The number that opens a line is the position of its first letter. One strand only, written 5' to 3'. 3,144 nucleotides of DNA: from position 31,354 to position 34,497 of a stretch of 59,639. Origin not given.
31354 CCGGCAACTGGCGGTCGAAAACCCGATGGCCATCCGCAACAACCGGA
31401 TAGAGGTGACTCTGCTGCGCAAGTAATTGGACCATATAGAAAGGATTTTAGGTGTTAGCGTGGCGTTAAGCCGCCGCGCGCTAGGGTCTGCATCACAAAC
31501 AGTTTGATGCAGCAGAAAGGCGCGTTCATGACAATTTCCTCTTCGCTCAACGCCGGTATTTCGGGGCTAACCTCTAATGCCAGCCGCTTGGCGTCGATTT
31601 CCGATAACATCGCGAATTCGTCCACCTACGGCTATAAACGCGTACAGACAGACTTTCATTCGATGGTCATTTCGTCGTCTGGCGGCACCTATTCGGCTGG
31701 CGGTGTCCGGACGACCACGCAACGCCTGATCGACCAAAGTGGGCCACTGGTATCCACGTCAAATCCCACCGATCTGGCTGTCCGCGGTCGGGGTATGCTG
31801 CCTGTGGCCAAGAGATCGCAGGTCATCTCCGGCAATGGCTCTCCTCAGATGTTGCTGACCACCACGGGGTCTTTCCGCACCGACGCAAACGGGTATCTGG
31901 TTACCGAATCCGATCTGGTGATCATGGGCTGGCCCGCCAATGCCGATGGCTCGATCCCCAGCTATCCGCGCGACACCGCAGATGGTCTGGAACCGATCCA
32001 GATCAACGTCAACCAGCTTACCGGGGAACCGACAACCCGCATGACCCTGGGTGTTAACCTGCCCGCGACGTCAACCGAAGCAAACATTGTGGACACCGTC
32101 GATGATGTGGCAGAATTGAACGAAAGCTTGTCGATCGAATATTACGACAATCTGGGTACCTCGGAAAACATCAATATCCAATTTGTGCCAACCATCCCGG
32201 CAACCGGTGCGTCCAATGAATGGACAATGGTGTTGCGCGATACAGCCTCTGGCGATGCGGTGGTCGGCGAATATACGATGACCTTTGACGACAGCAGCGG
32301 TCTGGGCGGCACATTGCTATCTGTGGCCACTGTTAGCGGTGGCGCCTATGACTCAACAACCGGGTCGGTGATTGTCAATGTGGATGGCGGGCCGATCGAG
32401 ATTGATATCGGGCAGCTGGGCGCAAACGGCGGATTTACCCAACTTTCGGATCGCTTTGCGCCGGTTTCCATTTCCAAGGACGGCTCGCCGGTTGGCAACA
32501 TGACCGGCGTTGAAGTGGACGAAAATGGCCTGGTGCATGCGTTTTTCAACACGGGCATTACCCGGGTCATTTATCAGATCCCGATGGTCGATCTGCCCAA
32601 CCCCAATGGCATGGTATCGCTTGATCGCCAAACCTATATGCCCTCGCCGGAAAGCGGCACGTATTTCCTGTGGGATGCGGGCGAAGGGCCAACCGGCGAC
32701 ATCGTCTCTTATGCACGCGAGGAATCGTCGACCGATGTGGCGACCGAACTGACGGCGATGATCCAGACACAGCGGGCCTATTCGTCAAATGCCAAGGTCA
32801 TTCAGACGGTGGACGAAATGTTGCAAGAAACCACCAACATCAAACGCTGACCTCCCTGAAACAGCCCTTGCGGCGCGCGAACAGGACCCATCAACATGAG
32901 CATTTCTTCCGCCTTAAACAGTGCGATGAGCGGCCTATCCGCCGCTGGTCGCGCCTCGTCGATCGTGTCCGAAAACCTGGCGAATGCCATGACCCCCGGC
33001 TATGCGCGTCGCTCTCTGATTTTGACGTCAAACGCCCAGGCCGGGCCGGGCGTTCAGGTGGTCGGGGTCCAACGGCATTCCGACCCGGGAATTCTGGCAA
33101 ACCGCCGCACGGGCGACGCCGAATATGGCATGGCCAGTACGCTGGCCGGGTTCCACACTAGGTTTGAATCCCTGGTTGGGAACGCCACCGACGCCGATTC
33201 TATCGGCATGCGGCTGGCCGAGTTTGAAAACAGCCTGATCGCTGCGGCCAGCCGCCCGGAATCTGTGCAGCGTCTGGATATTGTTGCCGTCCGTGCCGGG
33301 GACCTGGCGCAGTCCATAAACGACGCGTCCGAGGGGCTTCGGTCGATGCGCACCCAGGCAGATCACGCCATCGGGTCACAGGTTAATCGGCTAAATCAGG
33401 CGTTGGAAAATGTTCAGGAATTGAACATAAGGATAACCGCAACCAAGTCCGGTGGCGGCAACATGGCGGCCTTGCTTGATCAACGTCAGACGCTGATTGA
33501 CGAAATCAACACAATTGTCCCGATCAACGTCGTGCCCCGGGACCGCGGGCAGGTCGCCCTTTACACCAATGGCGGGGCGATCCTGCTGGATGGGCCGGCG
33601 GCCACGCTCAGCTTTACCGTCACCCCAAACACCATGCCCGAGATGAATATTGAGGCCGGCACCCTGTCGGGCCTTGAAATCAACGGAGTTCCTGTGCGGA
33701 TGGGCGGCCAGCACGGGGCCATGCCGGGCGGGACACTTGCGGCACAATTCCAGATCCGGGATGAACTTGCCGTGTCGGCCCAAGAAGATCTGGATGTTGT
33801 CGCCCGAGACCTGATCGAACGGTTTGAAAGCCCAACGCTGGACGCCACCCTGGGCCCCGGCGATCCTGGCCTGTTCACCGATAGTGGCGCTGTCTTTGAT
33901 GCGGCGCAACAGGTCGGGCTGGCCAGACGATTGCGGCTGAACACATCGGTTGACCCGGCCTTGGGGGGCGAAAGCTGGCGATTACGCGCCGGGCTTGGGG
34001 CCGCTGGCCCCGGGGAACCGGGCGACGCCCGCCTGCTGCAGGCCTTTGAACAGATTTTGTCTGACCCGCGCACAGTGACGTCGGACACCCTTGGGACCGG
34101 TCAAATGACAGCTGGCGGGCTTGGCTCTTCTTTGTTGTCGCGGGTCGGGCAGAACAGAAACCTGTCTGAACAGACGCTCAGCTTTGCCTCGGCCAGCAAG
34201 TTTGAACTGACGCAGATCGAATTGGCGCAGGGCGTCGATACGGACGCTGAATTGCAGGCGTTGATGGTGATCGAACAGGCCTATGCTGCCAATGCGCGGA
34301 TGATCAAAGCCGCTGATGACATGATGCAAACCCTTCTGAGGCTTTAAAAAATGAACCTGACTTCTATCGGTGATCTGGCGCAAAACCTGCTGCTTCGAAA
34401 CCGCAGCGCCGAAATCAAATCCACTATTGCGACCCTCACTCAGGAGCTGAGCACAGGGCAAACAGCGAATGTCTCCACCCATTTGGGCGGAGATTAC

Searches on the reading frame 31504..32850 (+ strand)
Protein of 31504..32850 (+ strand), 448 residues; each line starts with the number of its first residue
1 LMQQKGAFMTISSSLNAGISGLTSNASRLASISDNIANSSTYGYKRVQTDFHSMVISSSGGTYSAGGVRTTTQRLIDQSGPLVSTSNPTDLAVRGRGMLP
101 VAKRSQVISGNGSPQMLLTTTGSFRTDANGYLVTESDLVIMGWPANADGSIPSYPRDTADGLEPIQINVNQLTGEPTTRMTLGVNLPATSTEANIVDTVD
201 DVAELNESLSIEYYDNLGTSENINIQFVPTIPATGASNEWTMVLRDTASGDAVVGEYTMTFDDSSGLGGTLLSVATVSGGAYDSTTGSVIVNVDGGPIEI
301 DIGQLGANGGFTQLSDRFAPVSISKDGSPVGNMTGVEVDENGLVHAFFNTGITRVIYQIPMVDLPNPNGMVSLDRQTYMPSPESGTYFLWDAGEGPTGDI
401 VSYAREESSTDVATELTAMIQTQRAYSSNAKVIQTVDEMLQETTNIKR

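Call 47: search_protein_families(library=pfam, proteins=[window:31504-32850:+], max_evalue=0.00001)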
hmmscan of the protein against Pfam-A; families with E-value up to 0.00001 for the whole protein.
window:31504-32850:+ (448 aa): 3 families
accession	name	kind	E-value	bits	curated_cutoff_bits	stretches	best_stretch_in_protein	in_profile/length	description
PF06429.18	Flg_bbr_C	-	1.3e-13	50.7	23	1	406-446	6-46/46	Flagellar basal body rod FlgEFG protein C-terminal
PF07559.19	FlgE_D2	-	2.1e-08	35.2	22.7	1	185-327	1-141/142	Flagellar basal body protein FlaE D2 domain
PF00460.25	Flg_bb_rod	-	6.6e-06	26.4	20.7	1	15-45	1-31/31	Flagella basal body rod protein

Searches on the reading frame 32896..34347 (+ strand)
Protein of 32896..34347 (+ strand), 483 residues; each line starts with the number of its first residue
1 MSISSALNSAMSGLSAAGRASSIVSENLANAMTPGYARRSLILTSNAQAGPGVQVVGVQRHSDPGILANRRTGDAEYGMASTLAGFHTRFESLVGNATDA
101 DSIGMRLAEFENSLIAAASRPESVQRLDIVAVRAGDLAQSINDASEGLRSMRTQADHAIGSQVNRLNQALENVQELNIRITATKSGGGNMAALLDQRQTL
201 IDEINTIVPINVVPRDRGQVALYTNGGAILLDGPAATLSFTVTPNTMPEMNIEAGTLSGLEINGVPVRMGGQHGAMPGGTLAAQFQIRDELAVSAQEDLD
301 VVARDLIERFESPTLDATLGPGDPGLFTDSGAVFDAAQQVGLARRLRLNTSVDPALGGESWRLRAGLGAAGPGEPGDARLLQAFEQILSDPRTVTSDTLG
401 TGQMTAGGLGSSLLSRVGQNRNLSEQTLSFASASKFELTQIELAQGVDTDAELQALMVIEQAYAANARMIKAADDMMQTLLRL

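Call 47: search_protein_families(library=pfam, proteins=[window:32896-34347:+], max_evalue=0.00001)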
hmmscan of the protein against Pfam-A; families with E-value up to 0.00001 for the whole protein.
window:32896-34347:+ (483 aa): 3 families
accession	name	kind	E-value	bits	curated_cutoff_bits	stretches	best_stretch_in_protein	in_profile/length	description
PF22638.1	FlgK_D1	-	5e-33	115.1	28.6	1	90-311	4-215/233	Flagellar hook-associated protein FlgK helical domain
PF06429.18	Flg_bbr_C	-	1.7e-10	40.7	23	1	446-483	9-46/46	Flagellar basal body rod FlgEFG protein C-terminal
PF00460.25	Flg_bb_rod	-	2.3e-06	27.9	20.7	0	7-36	1-30/31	Flagella basal body rod protein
